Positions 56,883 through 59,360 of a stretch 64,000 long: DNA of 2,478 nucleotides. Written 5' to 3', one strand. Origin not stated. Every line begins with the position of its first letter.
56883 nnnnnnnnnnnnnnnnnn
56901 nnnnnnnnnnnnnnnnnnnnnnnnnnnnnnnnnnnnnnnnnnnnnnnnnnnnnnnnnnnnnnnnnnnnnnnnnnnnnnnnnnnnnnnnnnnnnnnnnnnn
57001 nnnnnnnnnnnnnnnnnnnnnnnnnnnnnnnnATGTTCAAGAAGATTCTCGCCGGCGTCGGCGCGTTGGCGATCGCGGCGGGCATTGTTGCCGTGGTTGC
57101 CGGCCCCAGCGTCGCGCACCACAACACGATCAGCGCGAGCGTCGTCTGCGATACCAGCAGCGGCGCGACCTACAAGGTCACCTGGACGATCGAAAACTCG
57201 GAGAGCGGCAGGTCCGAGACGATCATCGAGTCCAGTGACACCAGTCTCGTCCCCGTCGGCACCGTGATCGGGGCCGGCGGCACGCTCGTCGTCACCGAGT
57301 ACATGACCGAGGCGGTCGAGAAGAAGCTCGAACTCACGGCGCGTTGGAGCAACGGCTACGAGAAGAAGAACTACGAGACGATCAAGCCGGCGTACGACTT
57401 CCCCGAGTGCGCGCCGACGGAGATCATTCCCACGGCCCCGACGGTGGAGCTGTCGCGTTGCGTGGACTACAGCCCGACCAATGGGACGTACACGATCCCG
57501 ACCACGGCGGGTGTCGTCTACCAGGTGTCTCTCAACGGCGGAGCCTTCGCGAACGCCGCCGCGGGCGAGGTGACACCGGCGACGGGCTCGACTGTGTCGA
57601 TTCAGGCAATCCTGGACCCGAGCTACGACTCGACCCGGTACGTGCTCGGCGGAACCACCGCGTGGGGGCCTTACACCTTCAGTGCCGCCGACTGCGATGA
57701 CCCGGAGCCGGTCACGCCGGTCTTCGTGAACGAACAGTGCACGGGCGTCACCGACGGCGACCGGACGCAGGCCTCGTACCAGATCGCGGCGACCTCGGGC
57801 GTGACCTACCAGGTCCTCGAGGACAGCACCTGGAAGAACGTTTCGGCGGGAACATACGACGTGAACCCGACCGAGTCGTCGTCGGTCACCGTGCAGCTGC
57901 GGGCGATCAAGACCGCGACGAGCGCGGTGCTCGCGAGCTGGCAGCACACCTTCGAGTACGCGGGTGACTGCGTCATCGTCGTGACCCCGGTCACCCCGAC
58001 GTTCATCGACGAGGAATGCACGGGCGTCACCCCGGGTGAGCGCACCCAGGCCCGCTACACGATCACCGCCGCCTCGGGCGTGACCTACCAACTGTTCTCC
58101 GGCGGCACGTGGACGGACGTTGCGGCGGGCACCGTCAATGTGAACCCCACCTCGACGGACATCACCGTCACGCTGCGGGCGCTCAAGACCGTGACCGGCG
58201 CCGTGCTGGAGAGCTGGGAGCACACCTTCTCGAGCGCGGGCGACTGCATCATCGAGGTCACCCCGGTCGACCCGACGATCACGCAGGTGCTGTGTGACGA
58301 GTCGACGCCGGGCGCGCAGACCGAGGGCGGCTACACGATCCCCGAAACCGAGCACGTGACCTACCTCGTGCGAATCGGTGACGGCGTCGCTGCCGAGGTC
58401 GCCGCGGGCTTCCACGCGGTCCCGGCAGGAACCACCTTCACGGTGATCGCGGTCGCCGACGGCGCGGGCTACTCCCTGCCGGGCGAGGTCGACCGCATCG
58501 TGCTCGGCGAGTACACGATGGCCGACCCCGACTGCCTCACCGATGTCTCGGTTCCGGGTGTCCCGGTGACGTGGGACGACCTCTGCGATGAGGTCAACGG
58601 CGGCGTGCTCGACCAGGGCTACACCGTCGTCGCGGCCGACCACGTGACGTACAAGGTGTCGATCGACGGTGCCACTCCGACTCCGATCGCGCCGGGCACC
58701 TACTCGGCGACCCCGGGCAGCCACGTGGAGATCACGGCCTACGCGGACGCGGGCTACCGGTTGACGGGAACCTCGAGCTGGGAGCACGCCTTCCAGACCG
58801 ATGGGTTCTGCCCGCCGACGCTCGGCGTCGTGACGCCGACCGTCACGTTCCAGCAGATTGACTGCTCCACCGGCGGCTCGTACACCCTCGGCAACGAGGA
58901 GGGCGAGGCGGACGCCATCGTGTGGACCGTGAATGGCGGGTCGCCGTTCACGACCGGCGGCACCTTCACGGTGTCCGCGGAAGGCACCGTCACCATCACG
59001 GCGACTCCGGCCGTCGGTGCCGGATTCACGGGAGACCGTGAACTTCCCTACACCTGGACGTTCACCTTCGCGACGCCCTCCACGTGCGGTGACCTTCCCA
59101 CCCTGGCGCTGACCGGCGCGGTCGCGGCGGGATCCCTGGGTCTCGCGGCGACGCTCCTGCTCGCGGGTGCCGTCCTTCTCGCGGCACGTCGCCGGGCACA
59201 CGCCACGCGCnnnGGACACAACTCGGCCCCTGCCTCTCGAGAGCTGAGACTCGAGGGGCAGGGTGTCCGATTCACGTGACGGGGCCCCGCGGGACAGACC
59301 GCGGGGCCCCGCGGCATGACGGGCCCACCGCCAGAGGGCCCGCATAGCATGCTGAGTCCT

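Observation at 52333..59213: Three tandem paralogous LAXTG surface proteins built from Cys-bracketed modules joined by C-x15-19-C linkers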

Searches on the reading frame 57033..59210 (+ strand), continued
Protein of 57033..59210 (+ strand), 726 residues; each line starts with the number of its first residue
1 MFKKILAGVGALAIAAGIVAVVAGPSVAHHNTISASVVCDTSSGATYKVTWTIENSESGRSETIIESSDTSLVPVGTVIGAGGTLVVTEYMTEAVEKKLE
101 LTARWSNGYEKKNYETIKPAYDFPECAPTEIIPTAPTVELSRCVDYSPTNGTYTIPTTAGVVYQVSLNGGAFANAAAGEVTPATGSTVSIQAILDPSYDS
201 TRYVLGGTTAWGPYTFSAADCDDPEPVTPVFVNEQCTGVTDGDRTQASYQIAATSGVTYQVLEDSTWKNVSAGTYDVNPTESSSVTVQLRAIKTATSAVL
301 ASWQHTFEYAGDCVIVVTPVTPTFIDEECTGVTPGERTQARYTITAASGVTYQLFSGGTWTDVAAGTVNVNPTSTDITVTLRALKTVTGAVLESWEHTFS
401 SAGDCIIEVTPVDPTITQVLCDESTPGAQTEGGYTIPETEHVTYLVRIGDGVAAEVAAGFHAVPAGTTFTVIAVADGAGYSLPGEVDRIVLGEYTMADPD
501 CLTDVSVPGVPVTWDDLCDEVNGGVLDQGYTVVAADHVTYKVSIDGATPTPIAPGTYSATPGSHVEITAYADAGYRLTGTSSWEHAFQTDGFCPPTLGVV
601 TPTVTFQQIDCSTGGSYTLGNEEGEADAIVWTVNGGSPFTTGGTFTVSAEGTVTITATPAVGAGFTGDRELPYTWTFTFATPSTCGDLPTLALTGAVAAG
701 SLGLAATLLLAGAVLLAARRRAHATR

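Call 51: list_cluster_members(proteins=[P0002, P0207, P0103, P0110, P0119, P0163, P0164, P0195, P0111, P0115])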
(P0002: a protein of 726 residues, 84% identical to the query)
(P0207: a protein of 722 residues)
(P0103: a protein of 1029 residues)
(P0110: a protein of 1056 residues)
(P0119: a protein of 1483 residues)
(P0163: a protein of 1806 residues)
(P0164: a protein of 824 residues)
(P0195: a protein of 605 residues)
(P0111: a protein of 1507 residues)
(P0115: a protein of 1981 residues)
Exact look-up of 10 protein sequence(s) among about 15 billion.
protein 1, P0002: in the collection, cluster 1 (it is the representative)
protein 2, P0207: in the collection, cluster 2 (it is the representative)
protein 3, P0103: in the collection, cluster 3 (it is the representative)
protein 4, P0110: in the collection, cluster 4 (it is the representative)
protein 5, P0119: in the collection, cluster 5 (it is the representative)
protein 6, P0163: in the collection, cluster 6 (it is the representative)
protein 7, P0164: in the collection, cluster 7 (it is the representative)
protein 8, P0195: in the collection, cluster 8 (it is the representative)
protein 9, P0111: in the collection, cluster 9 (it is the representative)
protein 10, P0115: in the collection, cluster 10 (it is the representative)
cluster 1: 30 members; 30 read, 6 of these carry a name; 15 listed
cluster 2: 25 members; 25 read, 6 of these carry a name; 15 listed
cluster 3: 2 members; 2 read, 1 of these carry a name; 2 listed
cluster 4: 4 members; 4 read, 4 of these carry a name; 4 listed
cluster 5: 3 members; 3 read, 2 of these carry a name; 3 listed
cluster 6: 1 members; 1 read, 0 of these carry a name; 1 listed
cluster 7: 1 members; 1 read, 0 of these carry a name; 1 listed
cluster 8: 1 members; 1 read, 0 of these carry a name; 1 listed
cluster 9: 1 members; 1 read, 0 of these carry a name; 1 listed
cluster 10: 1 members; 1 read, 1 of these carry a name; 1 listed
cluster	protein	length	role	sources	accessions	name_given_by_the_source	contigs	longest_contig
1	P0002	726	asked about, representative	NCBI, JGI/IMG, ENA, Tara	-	strand:+ start:17998 stop:20178 length:2181 start_codon:yes stop_codon:yes ...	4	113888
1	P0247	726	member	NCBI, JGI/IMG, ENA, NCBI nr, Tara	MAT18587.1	MAG: hypothetical protein CMF56_08500 [Leifsonia sp.] | hypothetical protein [Leifsonia sp.] | strand:- start:4929 stop:7109 length:2181 start_codon:yes stop_codon:yes ...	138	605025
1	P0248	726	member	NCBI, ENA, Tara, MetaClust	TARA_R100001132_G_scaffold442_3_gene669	strand:+ start:14738 stop:16918 length:2181 start_codon:yes stop_codon:yes ... | TARA_076_SRF_0.45-0.8_scaffold31385_1_gene20022 "" ""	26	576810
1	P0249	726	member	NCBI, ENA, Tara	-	strand:+ start:17996 stop:20176 length:2181 start_codon:yes stop_codon:yes ...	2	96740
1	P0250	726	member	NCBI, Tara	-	strand:- start:1887 stop:4067 length:2181 start_codon:yes stop_codon:yes ...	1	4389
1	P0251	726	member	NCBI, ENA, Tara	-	strand:+ start:269 stop:2449 length:2181 start_codon:yes stop_codon:yes gene_type:complete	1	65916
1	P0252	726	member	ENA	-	-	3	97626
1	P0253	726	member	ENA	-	-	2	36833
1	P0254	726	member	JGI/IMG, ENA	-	-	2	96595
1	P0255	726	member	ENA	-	-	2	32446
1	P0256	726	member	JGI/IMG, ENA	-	-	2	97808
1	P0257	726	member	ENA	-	-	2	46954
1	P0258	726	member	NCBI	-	-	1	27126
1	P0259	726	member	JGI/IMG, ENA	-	-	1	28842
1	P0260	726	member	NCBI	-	-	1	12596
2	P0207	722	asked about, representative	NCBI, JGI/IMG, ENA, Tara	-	strand:+ start:5000 stop:7168 length:2169 start_codon:yes stop_codon:yes ...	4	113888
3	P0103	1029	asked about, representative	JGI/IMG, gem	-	hypothetical protein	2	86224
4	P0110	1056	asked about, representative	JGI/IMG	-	hypothetical protein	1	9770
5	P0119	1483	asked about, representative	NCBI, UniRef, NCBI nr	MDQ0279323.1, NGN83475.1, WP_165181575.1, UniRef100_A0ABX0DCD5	hypothetical protein QO003_003626 [Arthrobacter silviterrae] | Bacterial repeat domain-containing protein n=1 Tax=Arthrobacter silviterrae TaxID=2026658 ... | hypothetical protein [Arthrobacter silviterrae]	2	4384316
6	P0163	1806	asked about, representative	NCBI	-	-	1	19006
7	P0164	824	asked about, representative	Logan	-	-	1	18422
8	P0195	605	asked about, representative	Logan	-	-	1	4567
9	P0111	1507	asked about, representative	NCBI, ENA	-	-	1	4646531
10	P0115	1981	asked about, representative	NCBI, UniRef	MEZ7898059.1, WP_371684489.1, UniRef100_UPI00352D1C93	MAG: hypothetical protein QMB98_04535, partial [Flaviflexus sp.] | hypothetical protein n=1 Tax=Flaviflexus sp. TaxID=1969482 RepID=UPI00352D1C93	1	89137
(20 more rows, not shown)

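Call 56: find_encoding_contigs(protein=P0002, flank=10000, max_places=6)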
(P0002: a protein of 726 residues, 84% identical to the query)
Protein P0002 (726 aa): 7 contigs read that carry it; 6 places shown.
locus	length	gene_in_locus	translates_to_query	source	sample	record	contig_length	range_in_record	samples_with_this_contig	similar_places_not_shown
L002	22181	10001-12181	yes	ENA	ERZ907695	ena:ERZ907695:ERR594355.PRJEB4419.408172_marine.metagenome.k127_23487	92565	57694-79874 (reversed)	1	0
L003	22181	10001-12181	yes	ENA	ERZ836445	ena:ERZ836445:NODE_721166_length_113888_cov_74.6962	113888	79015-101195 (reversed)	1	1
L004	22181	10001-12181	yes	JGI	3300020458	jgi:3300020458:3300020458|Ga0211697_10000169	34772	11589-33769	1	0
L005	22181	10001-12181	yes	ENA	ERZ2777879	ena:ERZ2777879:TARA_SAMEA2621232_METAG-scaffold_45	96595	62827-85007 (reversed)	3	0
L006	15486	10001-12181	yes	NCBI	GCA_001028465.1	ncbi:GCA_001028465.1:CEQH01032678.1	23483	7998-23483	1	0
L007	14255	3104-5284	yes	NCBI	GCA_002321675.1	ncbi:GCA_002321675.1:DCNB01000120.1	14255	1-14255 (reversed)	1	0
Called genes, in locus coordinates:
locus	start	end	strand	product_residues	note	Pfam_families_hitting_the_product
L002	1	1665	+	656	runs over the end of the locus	PF05649:Peptidase_M13_N, PF01431:Peptidase_M13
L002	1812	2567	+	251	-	PF13354:Beta-lactamase2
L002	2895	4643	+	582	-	-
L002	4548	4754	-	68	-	-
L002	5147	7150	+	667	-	-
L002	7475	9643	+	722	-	-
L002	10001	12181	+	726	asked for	-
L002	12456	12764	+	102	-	PF12732:YtxH (weak)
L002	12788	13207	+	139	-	PF07332:Phage_holin_3_6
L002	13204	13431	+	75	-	PF12277:DUF3618 (weak)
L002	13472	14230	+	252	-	PF02602:HEM4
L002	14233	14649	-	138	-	PF06993:DUF1304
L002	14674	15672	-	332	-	PF08240:ADH_N, PF00107:ADH_zinc_N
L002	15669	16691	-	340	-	PF00365:PFK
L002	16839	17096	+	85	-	-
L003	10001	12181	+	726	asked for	-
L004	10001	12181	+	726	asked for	-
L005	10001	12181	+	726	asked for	-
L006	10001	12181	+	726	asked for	-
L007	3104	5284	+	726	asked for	-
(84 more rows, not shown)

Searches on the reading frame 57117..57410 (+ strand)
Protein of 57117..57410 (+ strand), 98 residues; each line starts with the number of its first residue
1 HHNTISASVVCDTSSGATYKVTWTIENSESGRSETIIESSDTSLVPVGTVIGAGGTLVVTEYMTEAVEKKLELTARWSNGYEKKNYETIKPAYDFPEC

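Call 40: search_solved_structures(query=A4, max_evalue=10, show_alignments=1)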
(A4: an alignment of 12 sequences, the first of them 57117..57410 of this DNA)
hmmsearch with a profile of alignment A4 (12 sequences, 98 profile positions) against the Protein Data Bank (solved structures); distinct sequences matched with E-value up to 10: 13.
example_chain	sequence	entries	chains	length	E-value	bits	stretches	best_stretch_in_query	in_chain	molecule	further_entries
1ee4_A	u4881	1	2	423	0.097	16.4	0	45-82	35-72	KARYOPHERIN ALPHA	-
1ee5_A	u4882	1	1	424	0.1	16.3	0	45-82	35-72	KARYOPHERIN ALPHA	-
1bk6_A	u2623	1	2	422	0.1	16.3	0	45-82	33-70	KARYOPHERIN ALPHA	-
4pvz_A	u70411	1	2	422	0.1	16.3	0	45-82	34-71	Importin subunit alpha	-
1bk5_A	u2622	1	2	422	0.1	16.3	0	45-82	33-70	KARYOPHERIN ALPHA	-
4xzr_B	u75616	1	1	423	0.1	16.3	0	45-82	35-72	Importin subunit alpha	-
5h2w_A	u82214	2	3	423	0.1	16.3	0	45-82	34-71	Importin subunit alpha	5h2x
1un0_A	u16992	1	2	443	0.11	16.2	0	45-82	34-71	IMPORTIN ALPHA SUBUNIT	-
2c1t_A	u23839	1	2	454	0.12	16.1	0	45-82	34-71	IMPORTIN ALPHA SUBUNIT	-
1wa5_B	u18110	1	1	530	0.17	15.6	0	44-82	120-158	SRP1 isoform 1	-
5t94_B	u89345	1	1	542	0.21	15.3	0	45-82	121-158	Importin subunit alpha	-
7vpt_A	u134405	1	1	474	1.1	13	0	45-82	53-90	C. glabrata importin alpha ARM domain - Upc2 NLS fusion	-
7vps_A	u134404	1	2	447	1.2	12.9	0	45-82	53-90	Importin subunit alpha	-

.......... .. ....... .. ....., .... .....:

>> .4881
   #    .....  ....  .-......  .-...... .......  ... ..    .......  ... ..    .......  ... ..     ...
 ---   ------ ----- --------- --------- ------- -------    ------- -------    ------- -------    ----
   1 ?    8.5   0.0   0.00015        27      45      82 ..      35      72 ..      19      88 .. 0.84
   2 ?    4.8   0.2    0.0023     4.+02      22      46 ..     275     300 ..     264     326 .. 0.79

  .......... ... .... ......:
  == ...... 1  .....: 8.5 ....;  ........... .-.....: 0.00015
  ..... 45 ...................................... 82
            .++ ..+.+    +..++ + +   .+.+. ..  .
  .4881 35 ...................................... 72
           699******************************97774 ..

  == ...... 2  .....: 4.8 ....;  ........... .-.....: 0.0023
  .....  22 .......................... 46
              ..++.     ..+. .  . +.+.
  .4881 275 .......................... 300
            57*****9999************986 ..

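Call 72: search_protein_families(library=pfam, alignment_id=A4, max_evalue=10)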
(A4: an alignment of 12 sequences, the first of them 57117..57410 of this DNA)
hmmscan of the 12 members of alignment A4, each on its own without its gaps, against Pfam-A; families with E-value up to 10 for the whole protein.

A. member 1, window:57117-57410:+ (98 aa): 0 families

B. families by the number of members that match (of 12 scanned): 18 families
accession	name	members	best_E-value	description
PF23197.1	IG_AIR9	2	0.018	AIR9 A9 domain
PF16403.11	Bact_surface_Ig-like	2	0.027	Bacterial surface protein, Ig-like domain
PF23122.1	C2_ITFG1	1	0.0073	ITFG1, C2 domain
PF00106.31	adh_short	1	0.036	short chain dehydrogenase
PF18573.7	BclA_C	1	0.038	BclA C-terminal domain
PF14686.12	fn3_3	1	0.038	Polysaccharide lyase family 4, domain II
PF14311.12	DUF4379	1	0.048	Probable Treble clef zinc finger domain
PF19535.4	DUF6060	1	0.054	Family of unknown function (DUF6060)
PF08001.16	CMV_US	1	0.07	CMV US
PF15789.10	Hyr1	1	0.081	Hyphally regulated cell wall GPI-anchored protein 1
PF10052.14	DUF2288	1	0.086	Protein of unknown function (DUF2288)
PF25776.1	Ig_VWDE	1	0.088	VWDE-like, immunoglobulin domain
PF22962.3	Ig_NUP210_7th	1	0.094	NUP210 Ig-like domain 7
PF24966.2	Ig_TR130_2nd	1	0.1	TR130 second Ig-like domain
PF11522.13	Pik1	1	0.15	Yeast phosphatidylinositol-4-OH kinase Pik1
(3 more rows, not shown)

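Call 73: find_homologous_proteins(query=A4, max_evalue=0.001)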
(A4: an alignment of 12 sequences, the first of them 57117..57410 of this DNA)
Query A4 (12 sequences) (98 aa, profile of the alignment): 8 proteins with E <= 0.001 among 1127 candidates.
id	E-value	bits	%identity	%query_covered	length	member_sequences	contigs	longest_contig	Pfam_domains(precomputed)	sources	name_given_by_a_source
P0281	3.3e-34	135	85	99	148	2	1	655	-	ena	-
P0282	1.1e-19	88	40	79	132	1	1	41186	-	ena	-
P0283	8.9e-16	76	54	53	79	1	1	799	-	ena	-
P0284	3.1e-15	74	41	62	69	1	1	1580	-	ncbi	ncbi:MAG: hypothetical protein ABL886_15355, partial [Rhodoglobus sp.]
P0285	1.4e-13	69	54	55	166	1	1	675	-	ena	-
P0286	1.7e-12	65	36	100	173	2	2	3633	-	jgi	-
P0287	9.7e-10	57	35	89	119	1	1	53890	-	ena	-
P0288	3.8e-8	51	37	81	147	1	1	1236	-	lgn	-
